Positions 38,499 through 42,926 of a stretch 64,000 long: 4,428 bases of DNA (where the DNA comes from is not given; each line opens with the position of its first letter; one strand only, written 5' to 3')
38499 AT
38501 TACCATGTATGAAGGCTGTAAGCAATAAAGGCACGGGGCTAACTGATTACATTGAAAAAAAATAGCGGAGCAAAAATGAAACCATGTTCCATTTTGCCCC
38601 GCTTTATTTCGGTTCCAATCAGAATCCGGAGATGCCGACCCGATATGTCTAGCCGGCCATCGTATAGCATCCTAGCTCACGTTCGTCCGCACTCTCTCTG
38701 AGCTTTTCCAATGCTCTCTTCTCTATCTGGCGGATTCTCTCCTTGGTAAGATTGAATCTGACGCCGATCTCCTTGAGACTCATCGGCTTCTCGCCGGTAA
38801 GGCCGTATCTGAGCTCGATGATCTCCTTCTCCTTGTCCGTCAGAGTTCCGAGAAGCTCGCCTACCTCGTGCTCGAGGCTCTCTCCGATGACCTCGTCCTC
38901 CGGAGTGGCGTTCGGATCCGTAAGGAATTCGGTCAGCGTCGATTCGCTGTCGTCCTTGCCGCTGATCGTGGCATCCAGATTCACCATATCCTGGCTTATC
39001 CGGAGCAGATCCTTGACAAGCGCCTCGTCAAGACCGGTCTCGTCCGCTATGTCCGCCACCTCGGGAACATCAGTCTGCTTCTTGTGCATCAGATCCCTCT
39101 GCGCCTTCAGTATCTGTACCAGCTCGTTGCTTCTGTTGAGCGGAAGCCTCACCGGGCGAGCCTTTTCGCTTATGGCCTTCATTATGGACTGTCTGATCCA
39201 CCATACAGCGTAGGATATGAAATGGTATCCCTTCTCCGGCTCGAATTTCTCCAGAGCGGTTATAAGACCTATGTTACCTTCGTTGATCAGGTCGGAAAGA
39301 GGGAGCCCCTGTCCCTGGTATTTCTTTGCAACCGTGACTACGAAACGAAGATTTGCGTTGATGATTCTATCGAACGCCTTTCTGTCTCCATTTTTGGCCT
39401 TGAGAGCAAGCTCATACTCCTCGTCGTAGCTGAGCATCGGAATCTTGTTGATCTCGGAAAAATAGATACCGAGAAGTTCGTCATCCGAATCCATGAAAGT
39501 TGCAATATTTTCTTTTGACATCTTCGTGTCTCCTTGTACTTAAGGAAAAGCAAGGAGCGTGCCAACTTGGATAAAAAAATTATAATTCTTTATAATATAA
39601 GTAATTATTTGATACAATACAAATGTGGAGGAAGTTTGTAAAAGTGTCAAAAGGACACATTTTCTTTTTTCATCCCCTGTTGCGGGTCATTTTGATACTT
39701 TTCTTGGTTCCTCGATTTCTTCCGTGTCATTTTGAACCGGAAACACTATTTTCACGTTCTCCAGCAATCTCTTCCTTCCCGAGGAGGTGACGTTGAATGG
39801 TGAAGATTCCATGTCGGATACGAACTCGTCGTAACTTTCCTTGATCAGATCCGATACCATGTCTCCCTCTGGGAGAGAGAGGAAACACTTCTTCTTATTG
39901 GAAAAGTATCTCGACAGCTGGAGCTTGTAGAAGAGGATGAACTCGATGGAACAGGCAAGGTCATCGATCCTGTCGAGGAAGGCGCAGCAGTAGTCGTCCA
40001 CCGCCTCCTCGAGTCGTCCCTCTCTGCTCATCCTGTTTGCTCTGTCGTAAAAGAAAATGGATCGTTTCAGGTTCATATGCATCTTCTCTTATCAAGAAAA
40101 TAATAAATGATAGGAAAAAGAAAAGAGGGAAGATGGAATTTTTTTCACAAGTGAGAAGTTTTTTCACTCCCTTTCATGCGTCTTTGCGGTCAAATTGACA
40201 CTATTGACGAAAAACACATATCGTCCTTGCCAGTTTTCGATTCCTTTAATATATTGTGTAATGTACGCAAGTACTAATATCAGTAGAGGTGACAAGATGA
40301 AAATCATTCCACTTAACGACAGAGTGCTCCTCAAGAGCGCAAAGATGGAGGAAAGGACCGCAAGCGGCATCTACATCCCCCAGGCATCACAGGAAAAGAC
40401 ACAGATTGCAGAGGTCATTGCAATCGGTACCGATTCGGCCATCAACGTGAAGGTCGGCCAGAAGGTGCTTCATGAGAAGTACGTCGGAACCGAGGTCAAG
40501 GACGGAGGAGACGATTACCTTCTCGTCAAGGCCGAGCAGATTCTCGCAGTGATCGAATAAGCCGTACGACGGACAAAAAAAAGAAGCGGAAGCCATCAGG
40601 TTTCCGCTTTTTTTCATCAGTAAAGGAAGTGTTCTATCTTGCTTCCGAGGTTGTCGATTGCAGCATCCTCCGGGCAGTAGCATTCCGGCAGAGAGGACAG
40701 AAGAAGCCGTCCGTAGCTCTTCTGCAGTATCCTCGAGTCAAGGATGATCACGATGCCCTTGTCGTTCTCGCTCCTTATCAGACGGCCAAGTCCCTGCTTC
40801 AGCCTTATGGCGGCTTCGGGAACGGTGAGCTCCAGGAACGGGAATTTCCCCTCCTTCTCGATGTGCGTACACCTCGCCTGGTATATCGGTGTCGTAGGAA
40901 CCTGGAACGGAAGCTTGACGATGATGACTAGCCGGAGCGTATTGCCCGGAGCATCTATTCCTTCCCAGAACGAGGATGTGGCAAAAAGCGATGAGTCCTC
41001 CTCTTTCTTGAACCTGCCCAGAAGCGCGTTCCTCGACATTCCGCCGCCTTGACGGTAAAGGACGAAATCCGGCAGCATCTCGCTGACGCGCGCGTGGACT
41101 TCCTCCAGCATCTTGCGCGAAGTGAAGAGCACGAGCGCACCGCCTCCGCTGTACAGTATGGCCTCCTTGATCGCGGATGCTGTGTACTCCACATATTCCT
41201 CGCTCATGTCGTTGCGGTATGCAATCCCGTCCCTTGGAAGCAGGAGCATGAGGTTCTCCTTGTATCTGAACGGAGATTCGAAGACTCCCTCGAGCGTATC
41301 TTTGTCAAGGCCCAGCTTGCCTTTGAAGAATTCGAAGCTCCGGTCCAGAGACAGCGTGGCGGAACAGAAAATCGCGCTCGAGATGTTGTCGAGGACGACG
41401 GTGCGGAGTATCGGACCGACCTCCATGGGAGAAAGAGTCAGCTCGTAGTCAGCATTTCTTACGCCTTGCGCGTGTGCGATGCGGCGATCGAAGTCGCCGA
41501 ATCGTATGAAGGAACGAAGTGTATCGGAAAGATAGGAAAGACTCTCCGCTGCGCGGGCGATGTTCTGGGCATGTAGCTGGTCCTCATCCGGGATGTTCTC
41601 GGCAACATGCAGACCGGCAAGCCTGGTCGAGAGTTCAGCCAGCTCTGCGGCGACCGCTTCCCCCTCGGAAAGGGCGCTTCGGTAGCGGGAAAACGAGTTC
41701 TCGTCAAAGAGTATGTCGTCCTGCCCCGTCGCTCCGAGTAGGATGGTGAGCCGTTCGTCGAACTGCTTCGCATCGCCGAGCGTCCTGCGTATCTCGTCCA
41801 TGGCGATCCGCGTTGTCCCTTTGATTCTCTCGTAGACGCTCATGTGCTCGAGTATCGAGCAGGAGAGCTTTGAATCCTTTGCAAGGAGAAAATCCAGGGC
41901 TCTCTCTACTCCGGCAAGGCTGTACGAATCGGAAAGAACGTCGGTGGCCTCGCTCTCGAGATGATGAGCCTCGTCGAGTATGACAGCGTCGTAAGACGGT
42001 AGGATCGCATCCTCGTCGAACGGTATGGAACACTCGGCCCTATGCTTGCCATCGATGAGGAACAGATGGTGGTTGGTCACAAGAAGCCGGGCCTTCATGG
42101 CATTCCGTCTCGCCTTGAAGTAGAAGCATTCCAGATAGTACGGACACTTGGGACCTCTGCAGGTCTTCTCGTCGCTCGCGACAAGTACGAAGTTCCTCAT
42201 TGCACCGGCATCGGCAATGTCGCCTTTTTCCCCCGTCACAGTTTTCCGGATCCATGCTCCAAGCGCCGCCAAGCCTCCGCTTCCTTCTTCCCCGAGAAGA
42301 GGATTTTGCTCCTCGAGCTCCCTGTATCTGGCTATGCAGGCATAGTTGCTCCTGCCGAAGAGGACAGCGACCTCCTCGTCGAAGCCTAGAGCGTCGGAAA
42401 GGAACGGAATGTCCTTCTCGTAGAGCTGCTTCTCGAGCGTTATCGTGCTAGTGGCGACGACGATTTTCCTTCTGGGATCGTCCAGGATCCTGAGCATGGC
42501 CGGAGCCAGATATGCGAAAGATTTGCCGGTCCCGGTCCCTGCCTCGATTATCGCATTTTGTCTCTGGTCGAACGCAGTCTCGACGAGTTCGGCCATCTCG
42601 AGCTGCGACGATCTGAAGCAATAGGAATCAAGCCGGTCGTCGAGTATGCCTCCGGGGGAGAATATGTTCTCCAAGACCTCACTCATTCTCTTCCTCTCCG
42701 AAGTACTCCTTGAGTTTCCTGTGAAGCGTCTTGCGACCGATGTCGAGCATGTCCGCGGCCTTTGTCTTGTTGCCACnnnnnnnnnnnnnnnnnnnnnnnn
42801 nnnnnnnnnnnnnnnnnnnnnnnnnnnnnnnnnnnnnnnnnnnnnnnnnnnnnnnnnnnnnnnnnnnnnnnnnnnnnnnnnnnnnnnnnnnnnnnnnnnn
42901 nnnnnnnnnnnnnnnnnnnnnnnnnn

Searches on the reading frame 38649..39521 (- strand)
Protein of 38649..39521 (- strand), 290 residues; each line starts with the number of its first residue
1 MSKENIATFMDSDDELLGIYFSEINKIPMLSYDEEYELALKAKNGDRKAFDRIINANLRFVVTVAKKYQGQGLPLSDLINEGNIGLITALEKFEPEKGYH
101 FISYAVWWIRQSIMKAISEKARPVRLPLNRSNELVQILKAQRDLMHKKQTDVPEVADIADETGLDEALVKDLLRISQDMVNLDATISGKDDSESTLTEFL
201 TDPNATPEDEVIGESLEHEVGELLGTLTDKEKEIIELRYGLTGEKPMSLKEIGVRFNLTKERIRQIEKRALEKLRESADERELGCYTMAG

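Call 6: search_protein_families(library=pfam, proteins=[window:38649-39521:-])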
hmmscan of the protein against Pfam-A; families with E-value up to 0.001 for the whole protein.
window:38649-39521:- (290 aa): 5 families
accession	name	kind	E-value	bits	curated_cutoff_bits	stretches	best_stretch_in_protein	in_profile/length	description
PF04545.22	Sigma70_r4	-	4.3e-19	68.2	24.1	1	223-276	1-50/50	Sigma-70, region 4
PF04542.20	Sigma70_r2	-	1.7e-17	63.4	24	1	54-121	2-69/71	Sigma-70 region 2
PF00140.25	Sigma70_r1_2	-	1.9e-09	37.8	22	1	17-47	3-33/34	Sigma-70 factor, region 1.2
PF04539.22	Sigma70_r3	-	5e-08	33.4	25.3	1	133-210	2-77/78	Sigma-70 region 3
PF08281.18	Sigma70_r4_2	-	0.00092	19.2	25.7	0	219-274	3-54/54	Sigma-70, region 4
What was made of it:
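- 38649..39521 (-): 290-aa sigma-70-family sigma factor, group-2-like (regions 1.2, 2, 3, 4; no region 1.1). Pfam (call 6).
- Checked: The downstream ORF (38649-39521, 290 aa) has sigma-70 regions 1.2, 2, 3 and 4 (call 6).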

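Call 7: search_protein_families(library=ncbifam, proteins=[window:38649-39521:-])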
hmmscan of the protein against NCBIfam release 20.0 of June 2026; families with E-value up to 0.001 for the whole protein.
window:38649-39521:- (290 aa): 60 families (the best 25 are shown)
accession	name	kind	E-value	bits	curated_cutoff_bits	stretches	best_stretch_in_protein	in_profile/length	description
TIGR02997.1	Sig70-cyanoRpoD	subfamily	1.1e-77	261.2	384.5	1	47-275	73-298/298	RNA polymerase sigma factor, RpoD/SigA family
TIGR02394.1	rpoS_proteo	equivalog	1.9e-77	260.6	378.7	1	11-279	9-275/285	RNA polymerase sigma factor RpoS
NF004207.0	PRK05657.1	equivalog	1.6e-74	251.2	394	1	17-282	58-321/329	RNA polymerase sigma factor RpoS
NF006666.0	PRK09210.1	equivalog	3.9e-71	240.3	572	1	17-283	101-365/370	RNA polymerase sigma factor RpoD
TIGR02393.1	RpoD_Cterm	equivalog_domain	8.9e-69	231.7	354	1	51-285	3-235/238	RNA polymerase sigma factor RpoD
NF005785.0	PRK07598.1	equivalog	1.2e-68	231.8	554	1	43-277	171-401/415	RNA polymerase sigma factor SigC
NF041931.2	MzaA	equivalog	1.9e-68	232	800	1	35-286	463-713/726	MZA anti-phage system associated sigma-70 family RNA polymerase sigma factor MzaA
NF004208.0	PRK05658.1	equivalog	5.9e-68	230.4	555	1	41-283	385-625/631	RNA polymerase sigma factor RpoD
NF005920.0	PRK07921.1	subfamily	6.1e-66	222.6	464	1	28-286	71-326/328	RNA polymerase sigma factor SigB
NF005642.0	PRK07405.1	subfamily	1e-64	218.8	524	1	37-278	72-309/318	RNA polymerase sigma factor SigD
NF004615.0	PRK05949.1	subfamily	2.1e-61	207.6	530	1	36-276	80-316/327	RNA polymerase sigma factor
NF005643.0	PRK07406.1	equivalog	6.1e-61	206.6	500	1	46-278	158-387/397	RNA polymerase sigma factor RpoD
NF004562.0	PRK05901.1-4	equivalog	3.1e-57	194.3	779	1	49-283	317-549/571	RNA polymerase sigma factor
NF005143.0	PRK06596.1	subfamily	2.6e-54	184.6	241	1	7-278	6-281/285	RNA polymerase factor sigma-32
TIGR02392.1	rpoH_proteo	equivalog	1.1e-53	182.6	323.1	1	17-276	3-266/270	RNA polymerase sigma factor RpoH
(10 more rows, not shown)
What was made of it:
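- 38649..39521 (-): NCBIfam RpoS and RpoD models match but score below their cut-offs (call 7).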

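Call 8: find_homologous_proteins(query=window:38649-39521:-)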
Query window:38649-39521:- (290 aa): 8000 proteins with E <= 0.001 among 8000 candidates; the best 120 are listed.
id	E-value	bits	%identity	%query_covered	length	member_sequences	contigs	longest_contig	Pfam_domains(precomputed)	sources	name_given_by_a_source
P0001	7.5e-176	601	99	97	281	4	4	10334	PF04545.23,PF00140.26,PF04542.21,PF04539.23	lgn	-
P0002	2.2e-151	521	83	100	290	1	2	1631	PF04545.23,PF00140.26,PF04542.21,PF04539.23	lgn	-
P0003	2.5e-150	517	82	100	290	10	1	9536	PF04545.23,PF00140.26,PF04542.21,PF04539.23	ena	-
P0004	2.0e-146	505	82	100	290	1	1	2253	PF04545.23,PF00140.26,PF04542.21,PF04539.23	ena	-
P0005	1.4e-128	446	72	100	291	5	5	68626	PF04545.23,PF00140.26,PF04542.21,PF04539.23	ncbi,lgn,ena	-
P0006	1.8e-128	446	70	100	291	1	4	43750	PF04545.23,PF00140.26,PF04542.21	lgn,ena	-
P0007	2.0e-128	446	70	100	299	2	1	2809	PF04545.23,PF00140.26,PF04542.21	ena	-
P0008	2.9e-128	445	71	100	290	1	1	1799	PF04545.23,PF00140.26,PF04542.21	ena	-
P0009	6.9e-128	444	71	100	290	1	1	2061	PF04545.23,PF00140.26,PF04542.21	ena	-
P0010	7.3e-128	444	71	100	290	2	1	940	PF04545.23,PF00140.26,PF04542.21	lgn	-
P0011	9.7e-128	443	71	100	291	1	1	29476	PF04545.23,PF00140.26,PF04542.21,PF04539.23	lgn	-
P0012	1.2e-127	443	71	100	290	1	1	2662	PF04545.23,PF00140.26,PF04542.21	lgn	-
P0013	1.7e-127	443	71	100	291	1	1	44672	PF04545.23,PF00140.26,PF04542.21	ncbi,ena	-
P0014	1.7e-127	442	71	100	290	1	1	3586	PF04545.23,PF00140.26,PF04542.21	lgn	-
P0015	1.9e-127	442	72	100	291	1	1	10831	PF04545.23,PF00140.26,PF04542.21,PF04539.23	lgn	-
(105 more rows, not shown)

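Call 9: find_related_loci(query=window:38649-39521:-, collection=genome_contigs, flank=10000)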
Query window:38649-39521:- (290 aa) in genome_contigs; peptide patterns used: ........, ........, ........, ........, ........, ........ (x = any residue, [..] = any of these).
599 stretches matched a pattern (row limit reached: there are more); 540 encode a relative of the query (tblastn E <= 1e-3); the best 80 are kept; 80 distinct loci.
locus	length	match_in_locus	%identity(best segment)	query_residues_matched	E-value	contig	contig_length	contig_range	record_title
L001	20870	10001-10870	72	1-289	2e-137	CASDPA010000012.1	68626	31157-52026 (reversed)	uncultured Spirochaetales bacterium isolate B1_L1_359359_idba_bin.19 genome assembly, contig: B1_L1_359359_idba_bin.19.f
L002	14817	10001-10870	71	1-289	9e-137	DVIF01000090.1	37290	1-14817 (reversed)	MAG TPA_asm: Candidatus Ornithospirochaeta stercorigallinarum isolate ChiHecec3B27-9561 ChiHecec3B27__C419238_L37290_SRR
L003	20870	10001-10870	71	1-289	1e-129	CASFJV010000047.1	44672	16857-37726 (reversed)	uncultured Spirochaetales bacterium isolate CO.O77.metabat-bins.102 genome assembly, contig: CO.O77.metabat-bins.102.fa_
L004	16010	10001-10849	71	7-289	6e-128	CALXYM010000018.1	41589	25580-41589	MAG: uncultured Spirochaetaceae bacterium isolate BRZ_PK__bin69 genome assembly, contig: BRZ_PK__NODE_1501_length_41589_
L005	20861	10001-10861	65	3-289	5e-125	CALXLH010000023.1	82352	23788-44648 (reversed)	MAG: uncultured Spirochaetaceae bacterium isolate E16__bin24 genome assembly, contig: E16__k127_2039086, whole genome sh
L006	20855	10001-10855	63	5-289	3e-121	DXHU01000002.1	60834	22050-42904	MAG TPA_asm: Candidatus Ornithospirochaeta avicola isolate Gambia11-129 Gambia11__C6414_L60834_SAMN16086521, whole genom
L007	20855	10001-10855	63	5-289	1e-120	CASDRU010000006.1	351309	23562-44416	uncultured Spirochaetales bacterium isolate SI.T13.metabat-bins.125 genome assembly, contig: SI.T13.metabat-bins.125.fa_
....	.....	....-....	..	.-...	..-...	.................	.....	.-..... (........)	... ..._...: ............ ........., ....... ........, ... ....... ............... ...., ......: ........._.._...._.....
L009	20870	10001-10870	58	1-287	1e-105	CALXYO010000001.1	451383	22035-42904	MAG: uncultured Spirochaetales bacterium isolate BRZ_BS__bin33 genome assembly, contig: BRZ_BS__NODE_2_length_451383_cov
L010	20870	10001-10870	58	1-287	1e-105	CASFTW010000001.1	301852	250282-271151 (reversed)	uncultured Spirochaetales bacterium isolate B16_L3_339339_idba_bin.37 genome assembly, contig: B16_L3_339339_idba_bin.37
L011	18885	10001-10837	59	7-286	1e-102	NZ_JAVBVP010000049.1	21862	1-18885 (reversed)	MAG: Sphaerochaeta sp. isolate ZNE14_Bin11 all_Scaff016853, whole genome shotgun sequence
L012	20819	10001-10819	59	13-286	3e-100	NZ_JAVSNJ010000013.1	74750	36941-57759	Sphaerochaeta sp. PS 13, whole genome shotgun sequence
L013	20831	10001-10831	55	13-289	1e-98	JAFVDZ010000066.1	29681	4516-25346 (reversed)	MAG: Spirochaetales bacterium isolate RGIG5084 Roe_deer_Rumen.Co__c973093, whole genome shotgun sequence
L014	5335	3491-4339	55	2-286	7e-97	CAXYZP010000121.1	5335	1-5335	MAG: uncultured Sphaerochaeta sp. isolate ERR13598994_binner12_Refined_7 genome assembly, contig: ERZ24875805.4250, whol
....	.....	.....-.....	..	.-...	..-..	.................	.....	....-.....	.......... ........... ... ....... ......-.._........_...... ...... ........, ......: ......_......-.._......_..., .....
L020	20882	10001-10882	51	5-290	1e-91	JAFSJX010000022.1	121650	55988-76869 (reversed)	MAG: Treponema sp. isolate RGIG3210 Goat_Reticulum-2__c115968, whole genome shotgun sequence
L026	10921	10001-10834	52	12-290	2e-88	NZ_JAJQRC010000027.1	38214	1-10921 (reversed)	Treponema sp. TIM-1 NODE_30_length_38214_cov_29.554626, whole genome shotgun sequence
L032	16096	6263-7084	52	12-287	1e-86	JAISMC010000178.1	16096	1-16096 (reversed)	MAG: Treponema sp. isolate Im510_bin16 k119_2478485, whole genome shotgun sequence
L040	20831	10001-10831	53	10-287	3e-84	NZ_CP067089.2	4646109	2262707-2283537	Breznakiella homolactica strain RmG30 chromosome, complete genome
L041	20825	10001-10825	52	12-287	3e-84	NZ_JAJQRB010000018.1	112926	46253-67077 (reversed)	Treponema primitia strain ZAS-10 NODE_7_length_112926_cov_219.258410, whole genome shotgun sequence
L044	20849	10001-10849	50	1-287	3e-83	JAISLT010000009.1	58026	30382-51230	MAG: Spirochaetaceae bacterium isolate Im510_bin12 k119_1325239, whole genome shotgun sequence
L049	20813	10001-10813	48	17-287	4e-78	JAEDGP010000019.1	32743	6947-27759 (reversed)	MAG: Treponema sp. isolate MAG113 NODE_965_length_32743_cov_13.640235, whole genome shotgun sequence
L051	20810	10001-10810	48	13-286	2e-77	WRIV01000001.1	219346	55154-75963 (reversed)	MAG: Treponema sp. isolate Nt197P3bin57 Ga0082212_10000020, whole genome shotgun sequence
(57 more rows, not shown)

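Call 59: search_solved_structures(query=window:38649-39521:-, max_evalue=1e-20)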
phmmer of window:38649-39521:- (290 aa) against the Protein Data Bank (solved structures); distinct sequences matched with E-value up to 1e-20: 61 (the best 60 are shown).
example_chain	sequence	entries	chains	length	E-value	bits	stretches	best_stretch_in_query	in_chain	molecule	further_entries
7l7b_F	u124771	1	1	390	4e-62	213.3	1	14-284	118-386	RNA polymerase sigma factor SigA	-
8x6f_E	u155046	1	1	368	2.5e-60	207.4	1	17-282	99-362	RNA polymerase sigma factor SigA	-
7ckq_F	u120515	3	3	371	2.3e-59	204.3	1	17-282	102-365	RNA polymerase sigma factor SigA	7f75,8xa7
7vf9_F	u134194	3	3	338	1.4e-56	195.1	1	18-283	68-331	RNA polymerase sigma factor RpoS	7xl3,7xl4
7f0r_F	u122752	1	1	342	1.5e-56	195.1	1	18-283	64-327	RNA polymerase sigma factor RpoS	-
6omf_F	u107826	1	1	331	1.8e-52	181.7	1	18-280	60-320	RNA polymerase sigma factor RpoS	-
6kj6_F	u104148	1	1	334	1.9e-52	181.6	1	18-280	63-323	RNA polymerase sigma factor RpoS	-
5ipl_F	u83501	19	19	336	1.9e-52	181.6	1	18-280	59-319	RNA polymerase sigma factor RpoS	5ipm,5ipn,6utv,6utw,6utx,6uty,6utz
9dvs_G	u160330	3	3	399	8.6e-52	179.5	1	46-276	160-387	RNA polymerase sigma factor SigA1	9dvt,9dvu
6uu8_FFF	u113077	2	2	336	1.6e-51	178.6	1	18-280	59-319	RNA polymerase sigma factor RpoS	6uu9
7pp4_f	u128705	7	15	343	1.8e-51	178.4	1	30-279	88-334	RNA polymerase sigma factor SigB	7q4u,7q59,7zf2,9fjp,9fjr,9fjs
8h3v_G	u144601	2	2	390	2.1e-51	178.2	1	46-276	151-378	RNA polymerase sigma factor SigA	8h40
8gzg_F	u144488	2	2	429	4.3e-51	177.1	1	46-276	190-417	RNA polymerase sigma factor SigA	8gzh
7ye1_F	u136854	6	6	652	3.4e-50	174.2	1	27-284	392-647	RNA polymerase sigma factor RpoD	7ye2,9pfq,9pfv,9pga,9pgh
5tw1_F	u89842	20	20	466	1.5e-49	172.1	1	37-281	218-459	RNA polymerase sigma factor SigA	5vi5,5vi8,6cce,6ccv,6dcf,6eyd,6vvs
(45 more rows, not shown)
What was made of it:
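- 38649..39521 (-): PDB SigA and RpoS chains score about equally (call 59).
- On RpoS (proteobacterial equivalog, TIGR02394 / NF004207): RpoD and SigA models score similarly (calls 7, 59).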

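Call 67: search_protein_families(library=pfam, proteins=[L020:7363-9264:+, L049:7336-9207:+, L044:7171-9159:+, L041:6611-8710:+, L020:9524-9880:+, L044:9254-9646:-, L051:9394-9843:-, L032:5690-6058:-, L026:9237-9641:-, L040:8910-9659:+], max_evalue=0.01)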
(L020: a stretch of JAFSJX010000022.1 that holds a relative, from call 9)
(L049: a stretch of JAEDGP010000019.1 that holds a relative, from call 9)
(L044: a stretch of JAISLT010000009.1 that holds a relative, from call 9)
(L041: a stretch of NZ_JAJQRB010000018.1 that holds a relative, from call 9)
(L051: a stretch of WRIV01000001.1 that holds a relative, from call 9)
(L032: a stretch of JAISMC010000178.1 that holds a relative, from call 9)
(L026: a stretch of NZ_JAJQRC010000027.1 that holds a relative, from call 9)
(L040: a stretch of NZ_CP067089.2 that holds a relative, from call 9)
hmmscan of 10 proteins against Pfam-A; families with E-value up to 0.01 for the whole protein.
L020:7363-9264:+ (633 aa): 7 families
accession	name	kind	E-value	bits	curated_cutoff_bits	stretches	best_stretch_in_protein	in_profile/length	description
PF14559.12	TPR_19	-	6e-05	23.7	25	0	81-123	5-47/68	Tetratricopeptide repeat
PF13181.12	TPR_8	-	7.6e-05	23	25.7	0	556-578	5-27/34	Tetratricopeptide repeat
PF12895.13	ANAPC3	-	0.00019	22.1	27.2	0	177-226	29-81/82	Anaphase-promoting complex, cyclosome, subunit 3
PF07719.23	TPR_2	-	0.00062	20.2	27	0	589-622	1-34/34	Tetratricopeptide repeat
PF00515.34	TPR_1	-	0.0018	18.5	27.8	0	556-575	5-24/34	Tetratricopeptide repeat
PF10602.15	RPN7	-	0.003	17.7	29.6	0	556-615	40-99/174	26S proteasome subunit RPN7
PF13374.12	TPR_10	-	0.0065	16.9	27.5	0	556-576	6-26/42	Tetratricopeptide repeat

L049:7336-9207:+ (623 aa): 2 families
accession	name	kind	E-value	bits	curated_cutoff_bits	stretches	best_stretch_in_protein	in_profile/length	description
PF14559.12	TPR_19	-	0.00026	21.7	25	0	90-121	14-45/68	Tetratricopeptide repeat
PF13428.12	TPR_14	-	0.00044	21.1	23.5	0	581-618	5-42/44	Tetratricopeptide repeat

L044:7171-9159:+ (662 aa): 1 family
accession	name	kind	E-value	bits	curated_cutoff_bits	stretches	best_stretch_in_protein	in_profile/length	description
PF14559.12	TPR_19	-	0.0065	17.2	25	0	479-532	4-57/68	Tetratricopeptide repeat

L041:6611-8710:+ (699 aa): 3 families
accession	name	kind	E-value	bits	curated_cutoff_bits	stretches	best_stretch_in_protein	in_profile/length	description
PF13306.12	LRR_5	-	3.3e-08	33.9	27.7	1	588-634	22-69/127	BspA type Leucine rich repeat region (6 copies)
PF17680.6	FlgO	-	0.00082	19.7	22.6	1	147-218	54-124/130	FlgO protein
PF03783.19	CsgG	-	0.0025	17.6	20.8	1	129-192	36-100/210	Curli production assembly/transport component CsgG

L020:9524-9880:+ (118 aa): 0 families

L044:9254-9646:- (130 aa): 0 families

L051:9394-9843:- (149 aa): 0 families

L032:5690-6058:- (122 aa): 0 families

L026:9237-9641:- (134 aa): 1 family
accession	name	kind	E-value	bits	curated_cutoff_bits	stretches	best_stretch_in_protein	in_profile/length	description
PF00166.26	Cpn10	-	1.7e-27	95.7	21.1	1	48-132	1-92/93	Chaperonin 10 Kd subunit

L040:8910-9659:+ (249 aa): 4 families
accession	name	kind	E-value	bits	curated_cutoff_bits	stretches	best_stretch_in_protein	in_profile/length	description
PF02810.21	SEC-C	-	5.3e-07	29.8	20.4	1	221-237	3-19/19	SEC-C motif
PF07719.23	TPR_2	-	4.7e-05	23.6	27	0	28-56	5-33/34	Tetratricopeptide repeat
PF13424.12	TPR_12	-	0.0043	17.7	30.1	0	37-84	16-66/77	Tetratricopeptide repeat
PF13371.12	TPR_9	-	0.0098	16.3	35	0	30-66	35-71/73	Tetratricopeptide repeat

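Call 69: find_encoding_contigs(protein=window:38649-39521:-, flank=3000, max_places=4)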
Protein window:38649-39521:- (290 aa): no gene with exactly this product is on record in the collection.
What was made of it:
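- Tried and rejected: It is not on record (call 69).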

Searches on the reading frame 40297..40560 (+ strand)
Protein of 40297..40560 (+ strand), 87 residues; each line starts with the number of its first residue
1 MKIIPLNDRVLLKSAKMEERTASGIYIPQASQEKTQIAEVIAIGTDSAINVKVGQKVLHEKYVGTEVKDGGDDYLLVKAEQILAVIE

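Call 57: search_protein_families(library=pfam, proteins=[window:40297-40560:+], max_evalue=1)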
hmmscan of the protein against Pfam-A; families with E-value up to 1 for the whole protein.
window:40297-40560:+ (87 aa): 1 family
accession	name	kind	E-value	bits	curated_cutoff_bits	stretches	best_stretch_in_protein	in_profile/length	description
PF00166.26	Cpn10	-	1.6e-25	89.4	21.1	1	2-86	1-93/93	Chaperonin 10 Kd subunit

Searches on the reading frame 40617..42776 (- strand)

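Call 6: search_protein_families(library=pfam, proteins=[window:40617-42776:-])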
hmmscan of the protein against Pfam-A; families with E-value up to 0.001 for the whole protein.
window:40617-42776:- (719 aa): 3 families
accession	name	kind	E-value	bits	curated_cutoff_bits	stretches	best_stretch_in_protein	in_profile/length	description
PF13307.12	Helicase_C_2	-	8.5e-45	153.3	25.3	1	542-698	7-169/170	Helicase C-terminal domain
PF00270.35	DEAD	-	2.1e-08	34.5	26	1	67-121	10-64/167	DEAD/DEAH box helicase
PF04851.21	ResIII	-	4.9e-07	30.3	22.5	1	54-128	4-79/164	Type III restriction enzyme, res subunit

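Call 7: search_protein_families(library=ncbifam, proteins=[window:40617-42776:-])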
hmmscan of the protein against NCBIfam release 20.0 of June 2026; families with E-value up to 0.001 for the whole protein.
window:40617-42776:- (719 aa): 8 families
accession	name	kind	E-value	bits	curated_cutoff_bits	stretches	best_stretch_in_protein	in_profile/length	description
NF053712.1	repair_DEAH_YoaA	equivalog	4.2e-148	494.8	680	1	37-701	2-618/630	DNA repair helicase YoaA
NF005981.0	PRK08074.1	equivalog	4.7e-124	415.4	789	1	23-705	230-917/931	ATP-dependent DNA helicase DinG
TIGR01407.1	dinG_rel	hypoth_equivalog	2.8e-110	370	547.7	1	50-717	245-888/889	putative DnaQ family exonuclease/DinG family helicase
NF008729.0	PRK11747.1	equivalog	1.2e-101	341.3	598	1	46-697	18-695/703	ATP-dependent DNA helicase DinG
NF005569.0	PRK07246.1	equivalog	2.4e-47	161.7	794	2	462-718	570-819/820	bifunctional DnaQ family exonuclease/ATP-dependent helicase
TIGR03117.2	cas_csf4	equivalog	3.5e-33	114.8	400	3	522-691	611-787/800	type IV CRISPR-associated DEAD/DEAH-box helicase Csf4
TIGR00604.1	rad3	subfamily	2.3e-20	72.8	246.95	2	604-687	596-680/706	DNA repair helicase (rad3)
NF008394.0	PRK11192.1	equivalog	0.00026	19.9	507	1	64-118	33-91/441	ATP-dependent RNA helicase SrmB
